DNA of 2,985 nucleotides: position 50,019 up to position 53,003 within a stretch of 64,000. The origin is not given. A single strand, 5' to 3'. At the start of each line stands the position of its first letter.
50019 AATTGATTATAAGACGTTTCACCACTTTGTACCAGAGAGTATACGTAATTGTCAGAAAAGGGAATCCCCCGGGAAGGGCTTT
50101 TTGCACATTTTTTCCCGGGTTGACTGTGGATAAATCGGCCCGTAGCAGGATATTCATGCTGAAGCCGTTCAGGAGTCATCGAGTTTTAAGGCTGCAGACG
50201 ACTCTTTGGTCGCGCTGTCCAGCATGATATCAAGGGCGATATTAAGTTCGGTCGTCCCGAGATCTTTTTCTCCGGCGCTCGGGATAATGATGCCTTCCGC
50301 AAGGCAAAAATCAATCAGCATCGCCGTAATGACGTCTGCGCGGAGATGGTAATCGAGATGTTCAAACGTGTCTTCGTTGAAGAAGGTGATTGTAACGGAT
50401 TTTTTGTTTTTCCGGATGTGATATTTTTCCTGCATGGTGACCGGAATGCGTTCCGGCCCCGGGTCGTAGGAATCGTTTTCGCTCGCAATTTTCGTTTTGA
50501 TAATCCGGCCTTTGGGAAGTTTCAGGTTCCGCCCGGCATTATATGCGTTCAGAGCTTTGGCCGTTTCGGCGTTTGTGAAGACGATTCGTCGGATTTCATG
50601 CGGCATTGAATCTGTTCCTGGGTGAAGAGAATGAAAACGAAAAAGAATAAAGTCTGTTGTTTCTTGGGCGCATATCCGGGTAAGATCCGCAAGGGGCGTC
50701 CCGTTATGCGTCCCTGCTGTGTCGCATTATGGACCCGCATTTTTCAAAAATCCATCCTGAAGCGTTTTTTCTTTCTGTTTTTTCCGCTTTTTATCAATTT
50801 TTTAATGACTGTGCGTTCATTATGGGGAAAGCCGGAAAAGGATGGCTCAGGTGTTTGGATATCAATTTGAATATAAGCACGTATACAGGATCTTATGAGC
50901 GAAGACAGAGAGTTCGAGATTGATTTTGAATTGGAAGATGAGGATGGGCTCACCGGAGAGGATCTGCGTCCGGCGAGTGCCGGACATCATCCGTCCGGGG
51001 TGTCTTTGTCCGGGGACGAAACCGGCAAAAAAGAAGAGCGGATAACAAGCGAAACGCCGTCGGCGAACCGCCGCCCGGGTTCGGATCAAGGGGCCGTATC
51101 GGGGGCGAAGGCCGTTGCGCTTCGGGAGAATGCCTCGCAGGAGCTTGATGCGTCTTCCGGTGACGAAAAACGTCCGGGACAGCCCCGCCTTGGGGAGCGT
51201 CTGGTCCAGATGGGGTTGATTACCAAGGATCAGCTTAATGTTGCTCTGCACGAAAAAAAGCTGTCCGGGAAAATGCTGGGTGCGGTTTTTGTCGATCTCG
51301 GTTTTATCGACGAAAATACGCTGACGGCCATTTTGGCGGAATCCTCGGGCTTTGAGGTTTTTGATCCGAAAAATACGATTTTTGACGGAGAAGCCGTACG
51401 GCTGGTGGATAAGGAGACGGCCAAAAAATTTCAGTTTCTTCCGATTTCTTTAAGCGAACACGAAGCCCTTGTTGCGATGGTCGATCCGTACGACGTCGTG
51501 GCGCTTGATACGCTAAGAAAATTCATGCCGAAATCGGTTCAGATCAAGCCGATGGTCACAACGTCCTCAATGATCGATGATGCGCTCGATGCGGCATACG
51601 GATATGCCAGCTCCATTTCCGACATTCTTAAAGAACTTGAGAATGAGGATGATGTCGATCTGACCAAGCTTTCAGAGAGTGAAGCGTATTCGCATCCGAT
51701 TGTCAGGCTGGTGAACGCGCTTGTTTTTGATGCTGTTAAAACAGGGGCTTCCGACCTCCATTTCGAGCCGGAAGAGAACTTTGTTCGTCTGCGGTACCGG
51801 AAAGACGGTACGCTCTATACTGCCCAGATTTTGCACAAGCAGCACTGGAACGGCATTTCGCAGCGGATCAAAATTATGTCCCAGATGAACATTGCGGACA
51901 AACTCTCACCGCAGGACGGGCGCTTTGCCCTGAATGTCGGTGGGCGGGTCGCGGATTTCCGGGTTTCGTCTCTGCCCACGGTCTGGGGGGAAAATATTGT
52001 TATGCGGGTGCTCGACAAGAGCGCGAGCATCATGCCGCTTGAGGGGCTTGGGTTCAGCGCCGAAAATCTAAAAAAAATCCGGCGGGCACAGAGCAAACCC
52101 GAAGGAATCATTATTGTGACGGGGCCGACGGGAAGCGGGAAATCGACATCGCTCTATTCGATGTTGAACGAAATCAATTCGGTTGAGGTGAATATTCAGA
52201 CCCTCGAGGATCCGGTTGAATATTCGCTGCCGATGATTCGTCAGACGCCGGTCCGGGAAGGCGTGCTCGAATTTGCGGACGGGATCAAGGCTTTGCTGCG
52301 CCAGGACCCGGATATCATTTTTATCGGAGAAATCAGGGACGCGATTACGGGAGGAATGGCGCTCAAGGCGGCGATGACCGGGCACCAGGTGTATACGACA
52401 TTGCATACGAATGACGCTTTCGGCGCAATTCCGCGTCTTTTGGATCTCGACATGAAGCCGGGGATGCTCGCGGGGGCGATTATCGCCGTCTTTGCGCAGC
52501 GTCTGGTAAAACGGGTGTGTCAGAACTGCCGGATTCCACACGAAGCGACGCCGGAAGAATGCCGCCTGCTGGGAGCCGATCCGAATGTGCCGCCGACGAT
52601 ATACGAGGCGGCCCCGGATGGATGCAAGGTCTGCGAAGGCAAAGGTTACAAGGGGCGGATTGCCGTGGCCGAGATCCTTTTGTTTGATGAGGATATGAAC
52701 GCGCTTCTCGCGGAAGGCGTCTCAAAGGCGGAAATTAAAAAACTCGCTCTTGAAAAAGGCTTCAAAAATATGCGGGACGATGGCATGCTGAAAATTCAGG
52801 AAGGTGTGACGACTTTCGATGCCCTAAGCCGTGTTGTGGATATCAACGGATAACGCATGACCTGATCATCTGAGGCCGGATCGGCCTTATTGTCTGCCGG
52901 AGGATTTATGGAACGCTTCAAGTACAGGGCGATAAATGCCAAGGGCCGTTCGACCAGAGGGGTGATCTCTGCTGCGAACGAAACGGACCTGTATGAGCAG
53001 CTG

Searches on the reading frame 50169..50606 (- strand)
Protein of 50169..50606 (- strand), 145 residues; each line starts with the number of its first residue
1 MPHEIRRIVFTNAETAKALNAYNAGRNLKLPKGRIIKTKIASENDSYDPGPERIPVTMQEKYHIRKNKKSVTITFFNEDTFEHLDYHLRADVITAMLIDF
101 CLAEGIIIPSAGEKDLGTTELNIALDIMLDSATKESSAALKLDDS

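Call 4: search_protein_families(library=pfam, proteins=[window:50169-50606:-], max_evalue=0.01)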
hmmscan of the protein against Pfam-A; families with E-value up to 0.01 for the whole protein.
window:50169-50606:- (145 aa): 0 families

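Call 5: search_protein_families(library=ncbifam, proteins=[window:50169-50606:-], max_evalue=0.01)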
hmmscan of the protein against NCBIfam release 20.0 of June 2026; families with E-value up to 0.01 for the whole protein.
window:50169-50606:- (145 aa): 0 families

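Call 46: find_homologous_proteins(query=window:50169-50606:-, max_evalue=0.001)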
Query window:50169-50606:- (145 aa): 1 proteins with E <= 0.001 among 15 candidates.
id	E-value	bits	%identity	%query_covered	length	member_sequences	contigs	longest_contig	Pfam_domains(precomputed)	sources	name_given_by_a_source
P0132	7.7e-89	312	100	100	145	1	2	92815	-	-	-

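Call 55: search_protein_representatives(protein=window:50169-50606:-)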
Query: 145 residues. Proteins with E-value up to 0.001 (for the whole library): 35; up to 1e-10: 18; up to 1e-30: 1. The best 35 are listed.
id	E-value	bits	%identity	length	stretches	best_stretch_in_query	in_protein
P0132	2.4e-89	312.3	100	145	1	1-145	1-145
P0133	4.7e-21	91.3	37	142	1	1-144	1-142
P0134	1.0e-20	90.2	35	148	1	1-133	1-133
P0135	2.7e-20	88.9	34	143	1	1-139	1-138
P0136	2.9e-20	88.8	37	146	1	2-144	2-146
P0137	4.4e-18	81.7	34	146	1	2-135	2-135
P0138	5.2e-18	81.5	32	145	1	1-136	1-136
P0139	2.9e-17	79.1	36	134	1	1-132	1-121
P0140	2.7e-16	75.9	37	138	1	1-131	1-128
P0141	4.6e-15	71.9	35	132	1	1-144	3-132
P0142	7.9e-15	71.2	32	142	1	2-137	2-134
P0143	8.0e-15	71.2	31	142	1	1-144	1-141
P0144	8.1e-15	71.1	33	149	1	1-144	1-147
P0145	8.1e-14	67.9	38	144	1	1-133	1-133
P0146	6.6e-13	64.9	34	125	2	69-142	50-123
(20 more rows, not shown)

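Call 57: find_encoding_contigs(protein=P0133, flank=8000, max_places=2)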
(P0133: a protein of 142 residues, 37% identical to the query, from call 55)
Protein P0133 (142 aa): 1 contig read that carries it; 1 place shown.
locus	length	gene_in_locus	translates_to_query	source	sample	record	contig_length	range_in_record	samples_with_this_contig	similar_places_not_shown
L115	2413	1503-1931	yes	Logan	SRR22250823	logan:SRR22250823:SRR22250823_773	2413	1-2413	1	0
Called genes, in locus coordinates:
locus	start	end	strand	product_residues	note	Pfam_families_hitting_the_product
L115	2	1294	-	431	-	?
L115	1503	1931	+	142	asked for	-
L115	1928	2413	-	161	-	?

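Call 59: find_encoding_contigs(protein=P0134, flank=8000, max_places=2)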
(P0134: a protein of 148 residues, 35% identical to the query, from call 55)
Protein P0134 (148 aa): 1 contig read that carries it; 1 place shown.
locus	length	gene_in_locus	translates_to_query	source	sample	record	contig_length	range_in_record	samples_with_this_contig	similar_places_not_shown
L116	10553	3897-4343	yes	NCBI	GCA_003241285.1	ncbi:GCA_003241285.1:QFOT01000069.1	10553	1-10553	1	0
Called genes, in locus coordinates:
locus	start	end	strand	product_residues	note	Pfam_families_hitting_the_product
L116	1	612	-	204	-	?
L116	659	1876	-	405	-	PF28597:T2SSF_N, PF00482:T2SSF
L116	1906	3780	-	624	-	PF05157:MshEN, PF00437:T2SSE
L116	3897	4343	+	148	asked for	-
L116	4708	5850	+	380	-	-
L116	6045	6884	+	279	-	PF13444:Acetyltransf_5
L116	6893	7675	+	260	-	PF01553:Acyltransferase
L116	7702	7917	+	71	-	PF11324:DUF3126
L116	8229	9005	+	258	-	-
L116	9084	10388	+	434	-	PF04413:Glycos_transf_N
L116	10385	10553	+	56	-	PF02606:LpxK (weak)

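Call 60: find_encoding_contigs(protein=P0136, flank=8000, max_places=2)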
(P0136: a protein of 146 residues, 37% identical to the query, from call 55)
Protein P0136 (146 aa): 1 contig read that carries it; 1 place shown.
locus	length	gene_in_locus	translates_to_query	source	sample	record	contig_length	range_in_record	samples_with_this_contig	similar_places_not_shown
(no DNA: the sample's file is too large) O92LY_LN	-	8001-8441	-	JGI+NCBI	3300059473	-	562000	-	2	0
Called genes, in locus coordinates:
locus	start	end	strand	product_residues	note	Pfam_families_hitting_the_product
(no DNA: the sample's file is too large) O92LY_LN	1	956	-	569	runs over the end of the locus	PF13174:TPR_6 (faint), PF00515:TPR_1 (faint), PF07719:TPR_2 (faint), PF13176:TPR_7 (faint), PF13181:TPR_8 (faint), PF14559:TPR_19 (weak), PF13414:TPR_11 (weak), PF13432:TPR_16 (weak), +5 more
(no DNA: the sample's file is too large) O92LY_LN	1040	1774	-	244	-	PF00005:ABC_tran, PF13304:AAA_21 (weak)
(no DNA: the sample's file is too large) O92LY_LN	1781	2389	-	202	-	-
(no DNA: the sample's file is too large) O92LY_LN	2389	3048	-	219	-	-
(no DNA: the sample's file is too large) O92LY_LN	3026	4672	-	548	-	-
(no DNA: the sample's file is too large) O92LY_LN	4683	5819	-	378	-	PF00482:T2SSF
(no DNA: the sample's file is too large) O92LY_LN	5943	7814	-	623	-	PF05157:MshEN, PF00437:T2SSE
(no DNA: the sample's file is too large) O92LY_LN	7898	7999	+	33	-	-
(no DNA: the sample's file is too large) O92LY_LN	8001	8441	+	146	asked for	-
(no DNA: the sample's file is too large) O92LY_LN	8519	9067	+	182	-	PF01066:CDP-OH_P_transf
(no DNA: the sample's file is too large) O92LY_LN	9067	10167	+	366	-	PF01180:DHO_dh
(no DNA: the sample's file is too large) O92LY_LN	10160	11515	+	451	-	PF00563:EAL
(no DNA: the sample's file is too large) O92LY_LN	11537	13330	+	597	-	PF00496:SBP_bac_5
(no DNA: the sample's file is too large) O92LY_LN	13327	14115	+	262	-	PF02348:CTP_transf_3, PF12804:NTP_transf_3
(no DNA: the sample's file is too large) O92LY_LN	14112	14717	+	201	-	PF00300:His_Phos_1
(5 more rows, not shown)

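Call 69: find_encoding_contigs(protein=P0135, flank=6000, max_places=2)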
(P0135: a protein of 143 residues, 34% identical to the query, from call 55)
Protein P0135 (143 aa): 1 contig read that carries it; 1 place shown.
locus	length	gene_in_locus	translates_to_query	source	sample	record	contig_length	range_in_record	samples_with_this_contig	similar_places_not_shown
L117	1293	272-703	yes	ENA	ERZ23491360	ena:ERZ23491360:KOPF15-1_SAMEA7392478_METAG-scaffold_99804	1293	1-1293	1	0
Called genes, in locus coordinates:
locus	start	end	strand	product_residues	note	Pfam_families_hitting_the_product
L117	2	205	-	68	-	?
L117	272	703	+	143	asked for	-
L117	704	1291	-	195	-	?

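Call 70: find_encoding_contigs(protein=P0137, flank=6000, max_places=2)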
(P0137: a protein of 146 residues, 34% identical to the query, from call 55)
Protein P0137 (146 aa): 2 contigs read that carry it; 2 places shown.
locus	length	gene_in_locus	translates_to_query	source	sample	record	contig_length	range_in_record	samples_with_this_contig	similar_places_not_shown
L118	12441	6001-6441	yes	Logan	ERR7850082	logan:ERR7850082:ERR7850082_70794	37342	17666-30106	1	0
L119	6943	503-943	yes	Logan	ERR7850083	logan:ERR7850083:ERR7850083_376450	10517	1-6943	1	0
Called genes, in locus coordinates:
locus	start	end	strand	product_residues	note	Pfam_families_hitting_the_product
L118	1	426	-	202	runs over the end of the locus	-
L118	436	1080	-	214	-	-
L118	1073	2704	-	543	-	-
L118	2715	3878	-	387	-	PF00482:T2SSF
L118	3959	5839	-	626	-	PF05157:MshEN, PF00437:T2SSE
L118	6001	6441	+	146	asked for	-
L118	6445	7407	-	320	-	PF00108:Thiolase_N, PF08545:ACP_syn_III, PF08541:ACP_syn_III_C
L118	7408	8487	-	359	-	PF02504:FA_synthesis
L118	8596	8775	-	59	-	PF01783:Ribosomal_L32p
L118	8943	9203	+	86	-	-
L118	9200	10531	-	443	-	-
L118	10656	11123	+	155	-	PF00072:Response_reg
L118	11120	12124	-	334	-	PF00579:tRNA-synt_1b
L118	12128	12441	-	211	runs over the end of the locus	PF00657:Lipase_GDSL, PF13472:Lipase_GDSL_2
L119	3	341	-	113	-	?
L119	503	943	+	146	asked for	-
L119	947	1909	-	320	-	PF00108:Thiolase_N, PF08545:ACP_syn_III, PF08541:ACP_syn_III_C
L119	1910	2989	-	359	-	PF02504:FA_synthesis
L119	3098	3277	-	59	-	PF01783:Ribosomal_L32p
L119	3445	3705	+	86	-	-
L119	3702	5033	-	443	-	-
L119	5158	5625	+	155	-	PF00072:Response_reg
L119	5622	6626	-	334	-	PF00579:tRNA-synt_1b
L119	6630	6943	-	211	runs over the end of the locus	PF00657:Lipase_GDSL, PF13472:Lipase_GDSL_2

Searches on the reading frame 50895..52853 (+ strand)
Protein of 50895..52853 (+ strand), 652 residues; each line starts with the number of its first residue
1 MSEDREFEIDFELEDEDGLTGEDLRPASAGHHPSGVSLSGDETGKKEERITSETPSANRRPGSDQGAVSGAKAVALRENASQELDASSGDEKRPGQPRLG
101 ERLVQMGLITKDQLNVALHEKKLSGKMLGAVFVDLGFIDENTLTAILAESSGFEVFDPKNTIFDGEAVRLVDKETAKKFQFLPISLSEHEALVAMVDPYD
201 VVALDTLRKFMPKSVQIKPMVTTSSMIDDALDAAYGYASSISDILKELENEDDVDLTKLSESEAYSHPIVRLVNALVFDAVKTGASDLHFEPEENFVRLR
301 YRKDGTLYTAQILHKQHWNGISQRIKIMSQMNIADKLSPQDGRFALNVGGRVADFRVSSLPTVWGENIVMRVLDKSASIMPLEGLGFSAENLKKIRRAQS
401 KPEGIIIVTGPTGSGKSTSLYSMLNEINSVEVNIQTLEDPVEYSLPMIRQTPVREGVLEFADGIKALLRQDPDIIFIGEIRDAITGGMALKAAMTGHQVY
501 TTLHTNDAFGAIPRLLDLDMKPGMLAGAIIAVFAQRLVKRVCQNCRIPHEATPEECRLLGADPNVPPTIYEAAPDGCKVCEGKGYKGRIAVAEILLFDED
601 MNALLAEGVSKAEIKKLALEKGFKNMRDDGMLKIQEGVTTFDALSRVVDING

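Call 4: search_protein_families(library=pfam, proteins=[window:50895-52853:+], max_evalue=0.01)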
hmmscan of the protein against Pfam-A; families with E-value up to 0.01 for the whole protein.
window:50895-52853:+ (652 aa): 7 families
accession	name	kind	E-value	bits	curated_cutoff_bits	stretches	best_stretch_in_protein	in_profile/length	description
PF00437.27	T2SSE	-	6.6e-113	377.5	24.9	1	266-644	5-368/370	Type II/IV secretion system protein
PF05157.20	MshEN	-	6.7e-14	52.1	23.1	1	164-239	14-88/90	MshEN domain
PF13401.12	AAA_22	-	0.00081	20.2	27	1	402-433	4-33/130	AAA domain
PF25199.1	nSTAND_NTPase5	-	0.0029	17.9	34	1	392-425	29-63/145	Novel STAND NTPase 5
PF13173.12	AAA_14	-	0.003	18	27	1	404-494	3-85/129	AAA domain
PF13555.12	AAA_29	-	0.0032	17.6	27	1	396-420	15-39/61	P-loop containing region of AAA domain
PF00004.35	AAA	-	0.0033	18.3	21.2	1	406-485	1-70/131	ATPase family associated with various cellular activities (AAA)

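Call 5: search_protein_families(library=ncbifam, proteins=[window:50895-52853:+], max_evalue=0.01)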
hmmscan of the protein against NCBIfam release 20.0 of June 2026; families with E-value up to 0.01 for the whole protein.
window:50895-52853:+ (652 aa): 21 families
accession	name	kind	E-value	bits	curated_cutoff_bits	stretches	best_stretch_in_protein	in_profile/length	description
TIGR02538.1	type_IV_pilB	equivalog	2.3e-151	505.2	675.65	1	99-647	2-561/564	type IV-A pilus assembly ATPase PilB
TIGR02533.1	type_II_gspE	equivalog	3.4e-144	481.1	630.25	1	174-647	7-485/486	type II secretion system ATPase GspE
NF053534.1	T4PilAsmATPsTfpB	equivalog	1.1e-115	387.3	850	1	138-648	63-582/584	type IV pilus assembly ATPase TfpB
NF007755.0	PRK10436.1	equivalog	3.9e-104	348.9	617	1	176-649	14-460/465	type II secretion system protein GspE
NF041000.1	ATPase_ComGA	equivalog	7.2e-64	215.4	300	1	276-539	3-266/267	competence type IV pilus ATPase ComGA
TIGR01420.1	pilT_fam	subfamily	1.3e-51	175.8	319.1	1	274-547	3-277/343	PilT/PilU family type 4a pilus ATPase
TIGR02524.1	dot_icm_DotB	equivalog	3.1e-23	82.5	463.3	1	396-516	127-257/358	Dot/Icm type IV secretion system ATPase DotB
TIGR02525.1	plasmid_TraJ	equivalog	1.7e-20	73.3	368.3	1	369-518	121-272/372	plasmid transfer ATPase TraJ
NF053729.1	c-di-GMP_motif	domain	4.2e-17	61.7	38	1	98-149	1-52/53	cyclic di-GMP-binding domain-containing protein, MshE-related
NF058587.1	archaellum_moto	equivalog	6.3e-14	51.6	550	1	406-515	278-393/527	archaellum flagellar ATPase motor FlaI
TIGR02782.1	TrbB_P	equivalog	8e-11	41.8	304.55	1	405-517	138-254/303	P-type conjugative transfer ATPase TrbB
TIGR02788.1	VirB11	equivalog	8.5e-10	38.1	249.95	1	405-521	146-268/308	P-type DNA transfer ATPase VirB11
TIGR03819.1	heli_sec_ATPase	hypoth_equivalog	1.5e-09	37.5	373.15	1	358-532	132-314/340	TadA family conjugal transfer-associated ATPase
NF008411.1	PRK11234.1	equivalog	2.3e-09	36.2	1170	1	96-217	481-601/723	cyclic di-3',5'-guanylate-activated glycosyltransferase NfrB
NF010407.0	PRK13833.1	subfamily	5.3e-09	35.9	499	1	391-518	133-262/323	conjugal transfer protein TrbB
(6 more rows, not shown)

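Call 28: find_related_loci(query=window:50895-52853:+, collection=metagenome_contigs, flank=10000)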
Query window:50895-52853:+ (652 aa) in metagenome_contigs; peptide patterns used: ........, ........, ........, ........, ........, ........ (x = any residue, [..] = any of these).
347 stretches matched a pattern; 27 encode a relative of the query (tblastn E <= 1e-3); 27 distinct loci.
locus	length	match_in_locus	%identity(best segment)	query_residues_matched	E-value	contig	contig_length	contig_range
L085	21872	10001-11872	67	20-651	0e+0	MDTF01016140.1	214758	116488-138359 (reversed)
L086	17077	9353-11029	74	95-651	0e+0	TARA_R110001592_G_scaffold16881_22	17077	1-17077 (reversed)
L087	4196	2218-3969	70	65-651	0e+0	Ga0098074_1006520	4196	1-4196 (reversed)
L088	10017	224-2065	68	34-650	0e+0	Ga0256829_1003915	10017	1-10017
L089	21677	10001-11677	73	94-651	0e+0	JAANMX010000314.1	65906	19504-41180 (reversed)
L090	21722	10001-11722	72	75-650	0e+0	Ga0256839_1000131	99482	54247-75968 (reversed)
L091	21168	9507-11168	73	98-651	0e+0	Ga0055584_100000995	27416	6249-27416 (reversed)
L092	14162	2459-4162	72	85-650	0e+0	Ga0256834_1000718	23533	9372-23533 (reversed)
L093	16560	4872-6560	73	87-650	0e+0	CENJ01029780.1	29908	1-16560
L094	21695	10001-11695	72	90-650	0e+0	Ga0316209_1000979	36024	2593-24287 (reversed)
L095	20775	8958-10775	67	43-651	0e+0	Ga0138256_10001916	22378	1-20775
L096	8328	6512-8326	67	43-650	0e+0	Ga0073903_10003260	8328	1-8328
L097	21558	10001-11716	69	78-650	0e+0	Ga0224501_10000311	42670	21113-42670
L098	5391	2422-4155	67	77-651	0e+0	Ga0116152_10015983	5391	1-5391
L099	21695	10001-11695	65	88-651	0e+0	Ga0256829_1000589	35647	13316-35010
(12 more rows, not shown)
